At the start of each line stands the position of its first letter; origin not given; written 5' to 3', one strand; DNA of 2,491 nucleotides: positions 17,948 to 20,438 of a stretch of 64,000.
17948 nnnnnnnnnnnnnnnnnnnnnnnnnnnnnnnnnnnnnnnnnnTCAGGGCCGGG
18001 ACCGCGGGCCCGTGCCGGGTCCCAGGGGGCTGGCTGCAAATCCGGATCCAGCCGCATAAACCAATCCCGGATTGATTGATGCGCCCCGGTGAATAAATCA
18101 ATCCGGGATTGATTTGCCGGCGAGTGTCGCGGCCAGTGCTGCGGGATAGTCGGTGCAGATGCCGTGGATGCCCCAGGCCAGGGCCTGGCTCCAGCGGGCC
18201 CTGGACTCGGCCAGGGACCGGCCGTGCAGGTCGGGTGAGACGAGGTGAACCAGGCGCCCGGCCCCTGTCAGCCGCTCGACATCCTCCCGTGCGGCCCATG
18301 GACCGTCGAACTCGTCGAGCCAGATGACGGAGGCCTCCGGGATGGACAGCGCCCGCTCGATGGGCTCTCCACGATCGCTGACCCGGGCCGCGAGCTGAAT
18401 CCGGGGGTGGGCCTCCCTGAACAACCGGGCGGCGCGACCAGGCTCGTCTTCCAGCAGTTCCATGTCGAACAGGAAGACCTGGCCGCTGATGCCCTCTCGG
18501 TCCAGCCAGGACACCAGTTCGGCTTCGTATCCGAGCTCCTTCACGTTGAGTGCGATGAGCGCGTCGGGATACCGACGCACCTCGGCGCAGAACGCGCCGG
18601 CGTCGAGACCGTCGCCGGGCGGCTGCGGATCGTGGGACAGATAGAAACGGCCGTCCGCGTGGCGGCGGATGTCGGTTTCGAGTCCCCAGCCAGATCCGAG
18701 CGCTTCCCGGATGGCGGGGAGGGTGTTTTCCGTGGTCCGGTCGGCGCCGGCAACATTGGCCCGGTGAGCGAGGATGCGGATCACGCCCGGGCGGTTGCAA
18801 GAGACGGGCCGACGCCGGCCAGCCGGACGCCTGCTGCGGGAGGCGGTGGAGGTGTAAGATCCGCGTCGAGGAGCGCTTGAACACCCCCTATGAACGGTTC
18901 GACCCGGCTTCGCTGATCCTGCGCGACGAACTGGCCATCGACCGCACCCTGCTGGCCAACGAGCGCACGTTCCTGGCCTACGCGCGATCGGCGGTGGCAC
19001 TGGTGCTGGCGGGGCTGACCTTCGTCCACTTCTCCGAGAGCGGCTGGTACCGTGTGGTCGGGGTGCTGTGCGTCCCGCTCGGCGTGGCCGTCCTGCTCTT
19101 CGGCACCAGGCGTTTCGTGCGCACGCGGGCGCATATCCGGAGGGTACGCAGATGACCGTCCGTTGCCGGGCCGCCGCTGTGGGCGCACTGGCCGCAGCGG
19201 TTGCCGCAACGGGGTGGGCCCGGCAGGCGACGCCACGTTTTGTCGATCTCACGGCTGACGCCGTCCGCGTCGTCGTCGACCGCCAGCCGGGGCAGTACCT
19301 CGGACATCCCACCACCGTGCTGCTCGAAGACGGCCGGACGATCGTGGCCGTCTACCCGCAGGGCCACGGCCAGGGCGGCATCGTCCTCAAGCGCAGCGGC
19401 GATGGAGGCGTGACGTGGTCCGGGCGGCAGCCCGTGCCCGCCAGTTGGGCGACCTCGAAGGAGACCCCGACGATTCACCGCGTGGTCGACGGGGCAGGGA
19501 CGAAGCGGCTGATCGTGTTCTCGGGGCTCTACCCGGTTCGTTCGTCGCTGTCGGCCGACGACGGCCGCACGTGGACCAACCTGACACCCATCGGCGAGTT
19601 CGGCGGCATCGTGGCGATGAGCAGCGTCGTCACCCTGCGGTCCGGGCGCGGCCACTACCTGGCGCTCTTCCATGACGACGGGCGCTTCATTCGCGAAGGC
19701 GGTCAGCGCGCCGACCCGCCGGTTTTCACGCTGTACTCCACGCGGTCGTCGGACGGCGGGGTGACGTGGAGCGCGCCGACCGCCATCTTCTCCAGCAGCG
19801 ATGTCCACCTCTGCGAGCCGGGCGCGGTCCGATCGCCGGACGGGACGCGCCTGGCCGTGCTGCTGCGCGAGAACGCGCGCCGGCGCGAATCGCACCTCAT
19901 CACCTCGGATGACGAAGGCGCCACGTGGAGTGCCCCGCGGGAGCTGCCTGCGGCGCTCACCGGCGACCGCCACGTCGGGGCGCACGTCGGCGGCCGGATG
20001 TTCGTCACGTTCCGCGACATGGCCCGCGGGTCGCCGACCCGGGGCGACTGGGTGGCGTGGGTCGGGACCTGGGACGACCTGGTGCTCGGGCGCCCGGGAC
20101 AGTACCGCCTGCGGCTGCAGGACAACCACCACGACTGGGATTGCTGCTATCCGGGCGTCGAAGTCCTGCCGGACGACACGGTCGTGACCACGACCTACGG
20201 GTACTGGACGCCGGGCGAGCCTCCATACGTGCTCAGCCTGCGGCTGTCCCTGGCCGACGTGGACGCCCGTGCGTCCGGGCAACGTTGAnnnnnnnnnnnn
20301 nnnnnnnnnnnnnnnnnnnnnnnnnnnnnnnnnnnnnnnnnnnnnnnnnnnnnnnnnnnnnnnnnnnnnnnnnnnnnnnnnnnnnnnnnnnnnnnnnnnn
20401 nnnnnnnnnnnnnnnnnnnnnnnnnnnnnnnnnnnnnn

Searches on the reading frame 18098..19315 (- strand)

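Call 10: search_protein_families(library=pfam, proteins=[window:18098-19315:-])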
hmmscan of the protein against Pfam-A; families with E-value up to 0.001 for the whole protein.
window:18098-19315:- (405 aa): 1 family
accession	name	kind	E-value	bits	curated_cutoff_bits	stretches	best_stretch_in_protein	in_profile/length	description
PF03009.23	GDPD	-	2.5e-05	24.9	23.6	0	192-230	6-45/244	Glycerophosphoryl diester phosphodiesterase family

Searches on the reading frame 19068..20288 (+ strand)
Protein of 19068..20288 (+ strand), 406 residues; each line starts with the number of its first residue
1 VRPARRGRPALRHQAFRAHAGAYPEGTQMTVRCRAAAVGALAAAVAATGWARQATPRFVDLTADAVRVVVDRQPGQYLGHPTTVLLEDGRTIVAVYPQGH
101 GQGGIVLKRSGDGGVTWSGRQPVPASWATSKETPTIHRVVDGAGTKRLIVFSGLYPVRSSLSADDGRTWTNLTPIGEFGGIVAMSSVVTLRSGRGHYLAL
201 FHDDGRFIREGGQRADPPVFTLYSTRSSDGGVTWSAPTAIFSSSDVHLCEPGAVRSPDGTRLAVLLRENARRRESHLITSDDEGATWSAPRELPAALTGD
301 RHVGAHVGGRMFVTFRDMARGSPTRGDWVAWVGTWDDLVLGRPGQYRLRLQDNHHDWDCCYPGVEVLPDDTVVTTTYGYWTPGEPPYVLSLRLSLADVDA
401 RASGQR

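Call 10: search_protein_families(library=pfam, proteins=[window:19068-20288:+])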
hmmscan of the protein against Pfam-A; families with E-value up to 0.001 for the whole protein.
window:19068-20288:+ (406 aa): 3 families
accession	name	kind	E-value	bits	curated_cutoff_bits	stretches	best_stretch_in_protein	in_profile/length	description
PF13088.12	BNR_2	-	1.2e-14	54.7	31.4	1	68-264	37-226/277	BNR repeat-like domain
PF02012.26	BNR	-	4.5e-05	23.3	27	0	279-288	2-11/12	BNR/Asp-box repeat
PF15902.12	Sortilin-Vps10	-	0.00023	20.6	33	0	226-295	5-64/446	Sortilin, neurotensin receptor 3,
